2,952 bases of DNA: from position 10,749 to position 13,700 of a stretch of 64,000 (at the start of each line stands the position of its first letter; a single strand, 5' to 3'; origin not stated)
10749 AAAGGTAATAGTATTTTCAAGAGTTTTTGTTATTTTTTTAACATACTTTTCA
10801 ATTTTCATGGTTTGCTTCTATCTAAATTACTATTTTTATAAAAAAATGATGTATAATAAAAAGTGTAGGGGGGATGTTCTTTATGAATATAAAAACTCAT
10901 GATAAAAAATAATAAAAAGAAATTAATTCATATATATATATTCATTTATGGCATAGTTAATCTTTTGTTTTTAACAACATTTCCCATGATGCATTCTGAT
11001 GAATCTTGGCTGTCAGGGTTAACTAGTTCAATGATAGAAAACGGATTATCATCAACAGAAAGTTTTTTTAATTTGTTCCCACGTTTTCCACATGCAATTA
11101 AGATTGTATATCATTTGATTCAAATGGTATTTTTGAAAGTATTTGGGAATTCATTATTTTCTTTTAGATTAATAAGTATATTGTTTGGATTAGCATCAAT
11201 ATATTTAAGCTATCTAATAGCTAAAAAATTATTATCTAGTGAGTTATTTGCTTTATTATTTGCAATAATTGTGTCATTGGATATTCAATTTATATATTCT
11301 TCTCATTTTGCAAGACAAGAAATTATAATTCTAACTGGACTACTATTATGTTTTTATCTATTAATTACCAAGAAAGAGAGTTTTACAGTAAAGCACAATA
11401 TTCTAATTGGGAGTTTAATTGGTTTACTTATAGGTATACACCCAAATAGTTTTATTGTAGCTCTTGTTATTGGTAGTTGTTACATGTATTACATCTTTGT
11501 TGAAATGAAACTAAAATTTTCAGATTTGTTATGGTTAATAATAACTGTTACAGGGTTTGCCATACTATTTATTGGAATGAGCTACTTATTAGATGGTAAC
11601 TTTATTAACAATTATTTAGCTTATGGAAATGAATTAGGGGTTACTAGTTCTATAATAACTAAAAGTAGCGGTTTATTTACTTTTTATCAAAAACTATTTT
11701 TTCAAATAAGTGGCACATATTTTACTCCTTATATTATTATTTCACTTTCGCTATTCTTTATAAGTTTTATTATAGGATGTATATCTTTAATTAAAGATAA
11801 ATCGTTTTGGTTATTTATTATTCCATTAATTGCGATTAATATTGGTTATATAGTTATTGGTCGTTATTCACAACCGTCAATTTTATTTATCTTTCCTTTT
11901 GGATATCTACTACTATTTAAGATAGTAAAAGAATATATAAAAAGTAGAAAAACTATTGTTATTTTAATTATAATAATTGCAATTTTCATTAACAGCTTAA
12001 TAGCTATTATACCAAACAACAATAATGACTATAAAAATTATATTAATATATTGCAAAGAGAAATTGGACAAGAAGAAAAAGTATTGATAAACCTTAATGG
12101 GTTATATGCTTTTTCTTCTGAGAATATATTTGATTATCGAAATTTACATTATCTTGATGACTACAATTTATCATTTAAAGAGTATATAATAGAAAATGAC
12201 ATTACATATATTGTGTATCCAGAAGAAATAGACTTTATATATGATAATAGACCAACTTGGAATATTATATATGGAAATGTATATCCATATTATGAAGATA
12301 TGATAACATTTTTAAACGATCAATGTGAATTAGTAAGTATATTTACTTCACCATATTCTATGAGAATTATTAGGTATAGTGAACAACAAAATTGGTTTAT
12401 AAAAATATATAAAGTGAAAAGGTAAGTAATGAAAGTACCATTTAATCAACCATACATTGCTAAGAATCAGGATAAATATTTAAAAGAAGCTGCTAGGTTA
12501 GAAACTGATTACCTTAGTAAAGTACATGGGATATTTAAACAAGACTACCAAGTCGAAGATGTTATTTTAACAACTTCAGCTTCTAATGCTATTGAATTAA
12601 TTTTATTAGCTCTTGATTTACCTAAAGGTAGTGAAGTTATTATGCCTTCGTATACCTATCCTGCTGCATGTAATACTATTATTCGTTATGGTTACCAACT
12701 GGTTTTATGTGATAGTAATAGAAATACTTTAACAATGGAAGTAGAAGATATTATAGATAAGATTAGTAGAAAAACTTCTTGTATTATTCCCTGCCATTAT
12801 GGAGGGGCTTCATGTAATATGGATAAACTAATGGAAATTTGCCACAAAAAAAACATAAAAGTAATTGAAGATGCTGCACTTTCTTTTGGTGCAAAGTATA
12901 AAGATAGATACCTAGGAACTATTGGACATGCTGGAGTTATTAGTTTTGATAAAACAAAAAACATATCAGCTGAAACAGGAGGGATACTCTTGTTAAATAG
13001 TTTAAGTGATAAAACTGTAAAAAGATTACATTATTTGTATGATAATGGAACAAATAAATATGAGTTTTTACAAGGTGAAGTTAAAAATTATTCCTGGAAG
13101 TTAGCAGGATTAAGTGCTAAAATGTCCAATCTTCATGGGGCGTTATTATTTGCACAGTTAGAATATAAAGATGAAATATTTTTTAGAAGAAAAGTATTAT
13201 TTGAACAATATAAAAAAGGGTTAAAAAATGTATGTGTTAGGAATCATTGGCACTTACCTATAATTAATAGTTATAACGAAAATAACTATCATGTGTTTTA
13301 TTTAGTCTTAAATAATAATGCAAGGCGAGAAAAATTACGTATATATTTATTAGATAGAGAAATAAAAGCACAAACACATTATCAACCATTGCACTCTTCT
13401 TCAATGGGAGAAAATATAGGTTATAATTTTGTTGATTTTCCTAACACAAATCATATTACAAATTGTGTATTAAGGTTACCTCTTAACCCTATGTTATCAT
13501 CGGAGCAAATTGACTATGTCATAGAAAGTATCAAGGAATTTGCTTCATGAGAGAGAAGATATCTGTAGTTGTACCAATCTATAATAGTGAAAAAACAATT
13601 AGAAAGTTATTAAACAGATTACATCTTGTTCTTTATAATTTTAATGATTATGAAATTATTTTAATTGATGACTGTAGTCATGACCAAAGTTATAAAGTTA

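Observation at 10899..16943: Translationally coupled five-gene cassette: GT-C, WecE-type aminotransferase, GT2, ATP-grasp ligase and DASS-type permease; a possible novel envelope amino-sugar decoration pathway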

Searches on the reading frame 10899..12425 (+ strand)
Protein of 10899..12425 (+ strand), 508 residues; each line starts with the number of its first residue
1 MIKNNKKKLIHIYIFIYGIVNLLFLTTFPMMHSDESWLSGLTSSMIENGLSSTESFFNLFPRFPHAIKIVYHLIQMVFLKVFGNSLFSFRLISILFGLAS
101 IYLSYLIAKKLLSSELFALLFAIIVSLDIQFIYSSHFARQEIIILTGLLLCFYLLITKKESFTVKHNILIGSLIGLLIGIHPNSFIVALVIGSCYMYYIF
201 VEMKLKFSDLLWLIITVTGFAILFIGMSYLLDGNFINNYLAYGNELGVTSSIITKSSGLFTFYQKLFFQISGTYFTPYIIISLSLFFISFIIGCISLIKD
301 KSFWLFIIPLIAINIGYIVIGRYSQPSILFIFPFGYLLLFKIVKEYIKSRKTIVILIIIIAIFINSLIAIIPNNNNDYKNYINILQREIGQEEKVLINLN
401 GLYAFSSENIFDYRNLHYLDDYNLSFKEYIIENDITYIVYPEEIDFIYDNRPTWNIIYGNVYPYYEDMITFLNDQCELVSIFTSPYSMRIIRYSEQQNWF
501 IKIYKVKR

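Call 3: search_protein_families(library=pfam, proteins=[window:10899-12425:+], max_evalue=0.01)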
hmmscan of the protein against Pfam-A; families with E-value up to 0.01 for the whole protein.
window:10899-12425:+ (508 aa): 2 families
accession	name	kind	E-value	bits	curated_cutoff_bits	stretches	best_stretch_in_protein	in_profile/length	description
PF02366.24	PMT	-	2.8e-07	30.8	22.7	1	80-226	76-221/245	Dolichyl-phosphate-mannose-protein mannosyltransferase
PF13231.12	PMT_2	-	3.6e-07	31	26.1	1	70-220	5-151/160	Dolichyl-phosphate-mannose-protein mannosyltransferase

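Call 4: search_protein_families(library=ncbifam, proteins=[window:10899-12425:+], max_evalue=0.01)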
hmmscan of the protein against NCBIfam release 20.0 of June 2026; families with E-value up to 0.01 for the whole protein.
window:10899-12425:+ (508 aa): 1 family
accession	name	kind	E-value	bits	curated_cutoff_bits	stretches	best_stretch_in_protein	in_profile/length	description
TIGR03663.1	TIGR03663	subfamily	1.6e-06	27.4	126.25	1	11-204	4-187/435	flippase activity-associated protein Agl23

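Call 27: find_homologous_proteins(query=window:10899-12425:+, max_evalue=0.00001)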
Query window:10899-12425:+ (508 aa): 362 proteins with E <= 0.00001 among 8000 candidates; the best 120 are listed.
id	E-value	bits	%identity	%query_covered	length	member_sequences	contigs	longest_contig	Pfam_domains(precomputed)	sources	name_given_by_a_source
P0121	0.0e+0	1032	95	100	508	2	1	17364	PF02366.25,PF13231.13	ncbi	-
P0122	4.8e-252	855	77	100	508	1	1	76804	PF13231.13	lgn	-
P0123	3.9e-200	684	62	100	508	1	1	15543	PF02366.25,PF13231.13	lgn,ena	-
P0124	2.1e-162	560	51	100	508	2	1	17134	-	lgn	-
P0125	1.6e-158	547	51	99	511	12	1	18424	-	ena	-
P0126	3.5e-158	546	50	100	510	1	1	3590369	PF13231.13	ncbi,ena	-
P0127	3.8e-158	546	50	100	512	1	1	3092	PF02366.25,PF13231.13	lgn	-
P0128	5.7e-158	545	51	94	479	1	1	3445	-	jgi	jgi:4-amino-4-deoxy-L-arabinose transferase-like glycosyltransferase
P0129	6.6e-156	538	51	99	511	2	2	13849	-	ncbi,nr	ncbi:MAG: glycosyltransferase family 39 protein [Clostridia bacterium]|nr:glycosyltransferase family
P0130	8.2e-156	538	48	100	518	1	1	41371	PF13231.13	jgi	jgi:4-amino-4-deoxy-L-arabinose transferase-like glycosyltransferase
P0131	7.9e-155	535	50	99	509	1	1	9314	PF13231.13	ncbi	-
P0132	1.8e-153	530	48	100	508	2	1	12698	-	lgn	-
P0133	4.7e-153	529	48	100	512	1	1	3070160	-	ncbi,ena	-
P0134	7.7e-153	528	48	100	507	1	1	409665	PF02366.25,PF13231.13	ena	-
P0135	8.8e-153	528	50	99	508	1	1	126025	PF13231.13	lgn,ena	-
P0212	3.8e-126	440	44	93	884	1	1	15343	PF02366.25,PF01041.24,PF13231.13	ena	-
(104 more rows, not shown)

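Call 31: search_solved_structures(query=A2, max_evalue=1, show_alignments=2)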
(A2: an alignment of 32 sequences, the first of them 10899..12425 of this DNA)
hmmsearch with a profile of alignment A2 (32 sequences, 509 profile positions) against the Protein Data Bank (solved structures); distinct sequences matched with E-value up to 1: 0.

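Call 38: predict_structure(alignment_id=A2)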
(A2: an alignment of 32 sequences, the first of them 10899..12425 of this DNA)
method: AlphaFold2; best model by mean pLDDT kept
length: 508 residues; sequences in the alignment: 32
mean_pLDDT: 90.0   pTM: 0.91
mean pLDDT of the five models: 90.0, 88.7, 88.2, 88.2, 86.2
residues with pLDDT >= 90: 344; 70-90: 137; 50-70: 21; < 50: 6
segments of 3 or more residues with pLDDT < 50: 1-3, 455-457
pLDDT, mean of each block of 10 residues (from residue 1): 64 95 78 76 91 85 90 95 89 96 98 95 96 89 97 96 94 97 95 97 95 97 97 92 80 90 87 74 96 97 96 94 86 98 93 96 91 78 93 89 87 89 93 96 88 59 91 97 85 81 93
secondary structure, 60 per line:
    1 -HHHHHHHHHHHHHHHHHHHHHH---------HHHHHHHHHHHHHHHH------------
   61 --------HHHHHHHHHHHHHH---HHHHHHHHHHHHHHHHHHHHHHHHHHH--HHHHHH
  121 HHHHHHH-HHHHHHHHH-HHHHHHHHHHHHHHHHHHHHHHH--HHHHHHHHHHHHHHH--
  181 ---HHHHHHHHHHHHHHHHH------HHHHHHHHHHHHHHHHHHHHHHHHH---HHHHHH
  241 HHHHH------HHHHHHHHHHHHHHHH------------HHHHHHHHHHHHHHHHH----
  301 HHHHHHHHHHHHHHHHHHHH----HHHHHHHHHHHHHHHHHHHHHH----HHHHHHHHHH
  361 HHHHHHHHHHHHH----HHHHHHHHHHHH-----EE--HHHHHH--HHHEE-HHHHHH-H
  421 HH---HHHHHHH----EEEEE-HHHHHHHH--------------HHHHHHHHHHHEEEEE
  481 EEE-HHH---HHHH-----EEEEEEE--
elements in order: H2-23 H33-48 H69-82 H86-112 H115-127 H129-137 H139-161 H164-178 H184-200 H207-231 H235-245 H252-267 H280-296 H301-320 H325-346 H351-373 H378-389 H399-404 H413-418 H426-432 E437-441 H443-450 H465-475 E476-483 H491-494 E500-506

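Call 42: fold_search(model_id=the predicted structure, library=pdb)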
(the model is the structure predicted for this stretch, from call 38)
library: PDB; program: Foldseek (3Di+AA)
matches with E <= 10: 287; with E <= 0.001: 21
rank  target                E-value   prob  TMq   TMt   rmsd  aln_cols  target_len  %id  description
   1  7oci_F                3.0e-07  1.00  0.60  0.50  11.0       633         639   15  Cryo-EM structure of yeast Ost6p containing oligosaccharyltransferase complex (released 2022-02-16)
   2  8age_A                5.9e-07  1.00  0.60  0.49  10.7       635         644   13  Structure of yeast oligosaccharylransferase complex with acceptor peptide bound (released 2022-12-07)
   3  6ezn_F                6.7e-07  1.00  0.61  0.50  11.7       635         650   13  Cryo-EM structure of the yeast oligosaccharyltransferase (OST) complex (released 2018-01-17)
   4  8agb_A                7.9e-07  1.00  0.60  0.49  11.3       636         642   15  Structure of yeast oligosaccharylransferase complex with lipid-linked oligosaccharide bound (released 2022-12-07)
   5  8agc_A                1.0e-06  1.00  0.59  0.46  10.9       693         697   14  Structure of yeast oligosaccharylransferase complex with lipid-linked oligosaccharide and non-acceptor peptide bound (released 2022-12-07)
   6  6s7o_A                1.2e-06  1.00  0.59  0.48  12.6       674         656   12  Cryo-EM structure of human oligosaccharyltransferase complex OST-A (released 2019-12-18)
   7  7e9s_A                3.1e-06  1.00  0.53  0.34  12.4       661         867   11  Archaeal oligosaccharyltransferase AglB from Archaeoglobus fulgidus in complex with an inhibitory peptide and a dolich (released 2021-09-08)
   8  6ftg_5                4.3e-06  1.00  0.61  0.50  12.2       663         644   12  Subtomogram average of OST-containing ribosome-translocon complexes from canine rough microsomal membranes (released 2018-03-21)
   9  3waj                  4.3e-06  1.00  0.54  0.37  12.6       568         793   12  Crystal structure of the Archaeoglobus fulgidus oligosaccharyltransferase (O29867_ARCFU) complex with Zn and sulfate (released 2013-10-30)
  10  8pn9_A                4.5e-06  1.00  0.61  0.49  10.8       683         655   11  Structure of human oligosaccharyltransferase OST-A complex bound to NGI-1 (released 2024-05-08)
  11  6c26_A                4.7e-06  1.00  0.59  0.48  12.2       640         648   14  The Cryo-EM structure of a eukaryotic oligosaccharyl transferase complex (released 2018-01-31)
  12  6gxc_A                5.1e-06  1.00  0.49  0.38  10.4       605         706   14  Bacterial oligosaccharyltransferase PglB in complex with an inhibitory peptide and a reactive lipid-linked oligosaccha (released 2018-11-14)
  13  6s7t_A                5.5e-06  1.00  0.59  0.45   9.6       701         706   11  Cryo-EM structure of human oligosaccharyltransferase complex OST-B (released 2019-12-18)
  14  8b6l_I                5.8e-06  1.00  0.57  0.45  11.6       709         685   11  Subtomogram average of the human Sec61-TRAP-OSTA-translocon (released 2022-12-07)
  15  5ogl_A                7.4e-06  1.00  0.49  0.37  10.1       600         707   13  Structure of bacterial oligosaccharyltransferase PglB in complex with an acceptor peptide and an lipid-linked oligosac (released 2017-10-25)
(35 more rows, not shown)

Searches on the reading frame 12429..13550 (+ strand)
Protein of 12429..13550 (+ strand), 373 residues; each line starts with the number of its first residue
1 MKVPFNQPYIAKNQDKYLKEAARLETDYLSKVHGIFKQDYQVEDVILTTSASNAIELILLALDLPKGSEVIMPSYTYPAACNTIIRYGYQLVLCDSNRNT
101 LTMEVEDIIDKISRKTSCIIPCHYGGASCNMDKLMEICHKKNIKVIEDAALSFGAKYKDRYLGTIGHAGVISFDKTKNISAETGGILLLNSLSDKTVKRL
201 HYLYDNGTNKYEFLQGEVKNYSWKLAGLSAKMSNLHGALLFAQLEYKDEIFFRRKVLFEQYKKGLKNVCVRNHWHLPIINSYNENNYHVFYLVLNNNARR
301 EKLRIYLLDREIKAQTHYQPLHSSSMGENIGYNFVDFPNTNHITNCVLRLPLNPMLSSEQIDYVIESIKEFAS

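Call 3: search_protein_families(library=pfam, proteins=[window:12429-13550:+], max_evalue=0.01)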
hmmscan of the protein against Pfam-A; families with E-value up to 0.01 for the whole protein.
window:12429-13550:+ (373 aa): 3 families
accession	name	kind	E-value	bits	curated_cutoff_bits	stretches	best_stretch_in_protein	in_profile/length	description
PF01041.23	DegT_DnrJ_EryC1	-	1.2e-70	239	19.8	1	36-368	33-359/360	DegT/DnrJ/EryC1/StrS aminotransferase family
PF00155.27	Aminotran_1_2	-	1.7e-06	27.9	19.7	1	36-150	59-187/361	Aminotransferase class I and II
PF00266.25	Aminotran_5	-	0.00012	21.6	21.5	1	43-154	62-181/371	Aminotransferase class-V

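Call 4: search_protein_families(library=ncbifam, proteins=[window:12429-13550:+], max_evalue=0.01)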
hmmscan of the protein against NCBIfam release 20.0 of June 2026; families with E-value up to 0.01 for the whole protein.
window:12429-13550:+ (373 aa): 20 families
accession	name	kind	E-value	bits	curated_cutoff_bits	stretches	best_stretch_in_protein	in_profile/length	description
NF008687.0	PRK11706.1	equivalog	1.1e-101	340.3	375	1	2-372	1-374/375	dTDP-4-amino-4,6-dideoxygalactose transaminase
TIGR02379.1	ECA_wecE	subfamily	5.9e-79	265.5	434.85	1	3-371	2-374/376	dTDP-4-amino-4,6-dideoxy-D-glucose transaminase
TIGR03588.1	PseC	equivalog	5.9e-49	167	423.5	1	39-370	42-378/380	UDP-4-amino-4,6-dideoxy-N-acetyl-beta-L-altrosamine transaminase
NF008658.2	PRK11658.1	equivalog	1e-45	156.1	631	1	36-371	42-376/379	UDP-4-amino-4-deoxy-L-arabinose aminotransferase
TIGR04181.1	NHT_00031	hypoth_equivalog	5.4e-45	153.8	420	1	3-351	1-357/359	LegC family aminotransferase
TIGR04427.1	PLP_DesI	equivalog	1.2e-33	116.8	650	1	42-369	67-380/390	dTDP-4-dehydro-6-deoxyglucose aminotransferase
NF011936.0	PRK15407.1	equivalog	3.6e-30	105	423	1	39-372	77-436/440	lipopolysaccharide biosynthesis protein RfbH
NF005817.0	PRK07683.1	equivalog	6e-10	38.4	575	1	34-151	80-203/387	aminotransferase A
NF006230.0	PRK08363.1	equivalog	1.1e-05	24.5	534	1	40-149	91-206/398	alanine aminotransferase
NF005601.0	PRK07337.1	equivalog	1.9e-05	23.9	496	1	36-139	89-195/394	pyridoxal phosphate-dependent aminotransferase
NF041364.1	GntC_guanitoxin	equivalog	2.2e-05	23.5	415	1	34-148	52-173/356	guanitoxin biosynthesis PLP-dependent (S)-gamma-hydroxy-L-arginine cyclodehydratase GntC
NF005744.0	PRK07568.1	subfamily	3.2e-05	22.9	389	1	29-149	75-202/398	pyridoxal phosphate-dependent aminotransferase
TIGR01265.1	tyr_nico_aTase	subfamily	4.4e-05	22.6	292.45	1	36-148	90-208/403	tyrosine/nicotianamine family aminotransferase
NF005305.0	PRK06836.1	equivalog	9.2e-05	21.8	376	1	34-120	90-175/396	pyridoxal phosphate-dependent aminotransferase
NF005816.0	PRK07682.1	equivalog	0.00012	20.8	620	1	26-149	76-203/390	aminotransferase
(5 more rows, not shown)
